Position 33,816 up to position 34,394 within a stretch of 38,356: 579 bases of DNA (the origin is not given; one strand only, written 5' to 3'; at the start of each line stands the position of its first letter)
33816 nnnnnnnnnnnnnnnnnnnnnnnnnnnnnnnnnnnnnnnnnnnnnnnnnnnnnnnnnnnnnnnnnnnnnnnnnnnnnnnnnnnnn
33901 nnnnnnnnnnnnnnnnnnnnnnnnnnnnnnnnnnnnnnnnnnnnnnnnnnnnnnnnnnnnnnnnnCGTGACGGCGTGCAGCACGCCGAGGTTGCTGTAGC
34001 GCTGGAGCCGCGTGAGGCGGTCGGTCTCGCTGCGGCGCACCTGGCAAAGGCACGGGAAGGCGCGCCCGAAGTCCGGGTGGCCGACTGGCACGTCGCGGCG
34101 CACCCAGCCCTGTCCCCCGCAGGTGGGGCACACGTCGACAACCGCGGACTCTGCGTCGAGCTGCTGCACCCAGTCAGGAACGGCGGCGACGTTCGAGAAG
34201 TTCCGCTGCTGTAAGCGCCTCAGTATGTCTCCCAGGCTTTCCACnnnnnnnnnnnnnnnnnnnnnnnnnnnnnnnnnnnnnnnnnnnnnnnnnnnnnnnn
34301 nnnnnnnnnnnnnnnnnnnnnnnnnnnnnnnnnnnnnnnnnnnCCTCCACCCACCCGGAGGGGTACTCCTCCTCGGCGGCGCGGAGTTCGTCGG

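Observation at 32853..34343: Helicase-loader-like protein with two tandem DnaC/DnaI-type AAA+ modules behind a 4-Cys element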

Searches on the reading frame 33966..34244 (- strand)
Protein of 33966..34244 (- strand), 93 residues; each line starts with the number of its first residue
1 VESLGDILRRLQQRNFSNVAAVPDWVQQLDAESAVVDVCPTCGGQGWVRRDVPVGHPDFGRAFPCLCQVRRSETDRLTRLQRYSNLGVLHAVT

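Call 55: predict_structure(alignment_id=A2)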
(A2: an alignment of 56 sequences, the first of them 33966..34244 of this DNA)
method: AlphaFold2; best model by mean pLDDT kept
length: 93 residues; sequences in the alignment: 56
mean_pLDDT: 72.3   pTM: 0.37
mean pLDDT of the five models: 72.3, 70.9, 70.9, 70.3, 61.5
residues with pLDDT >= 90: 11; 70-90: 40; 50-70: 41; < 50: 1
segments of 3 or more residues with pLDDT < 50: none
pLDDT, mean of each block of 10 residues (from residue 1): 77 58 56 63 87 92 86 74 62 56
secondary structure, 60 per line:
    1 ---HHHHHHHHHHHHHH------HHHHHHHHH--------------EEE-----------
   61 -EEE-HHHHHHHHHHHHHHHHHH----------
elements in order: H4-17 H24-32 E47-49 E62-64 H66-83

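Call 58: fold_search(model_id=the predicted structure, library=pdb)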
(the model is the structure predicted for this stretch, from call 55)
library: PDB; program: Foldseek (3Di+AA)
matches with E <= 10: 2; with E <= 0.001: 0
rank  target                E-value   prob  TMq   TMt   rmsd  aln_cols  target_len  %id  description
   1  9ga5_A                7.2e+00  0.12  0.24  0.03   2.5        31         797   32  MtUvrA2 bound to endogenous E. coli DNA (released 2025-04-23)
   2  3il3                  8.8e+00  0.06  0.24  0.09   6.2        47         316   13  Structure of Haemophilus influenzae FabH (released 2009-08-25)

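Call 63: search_protein_families(library=pfam, proteins=[window:33966-34244:-], max_evalue=0.01)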
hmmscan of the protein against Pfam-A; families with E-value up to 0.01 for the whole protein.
window:33966-34244:- (93 aa): 0 families
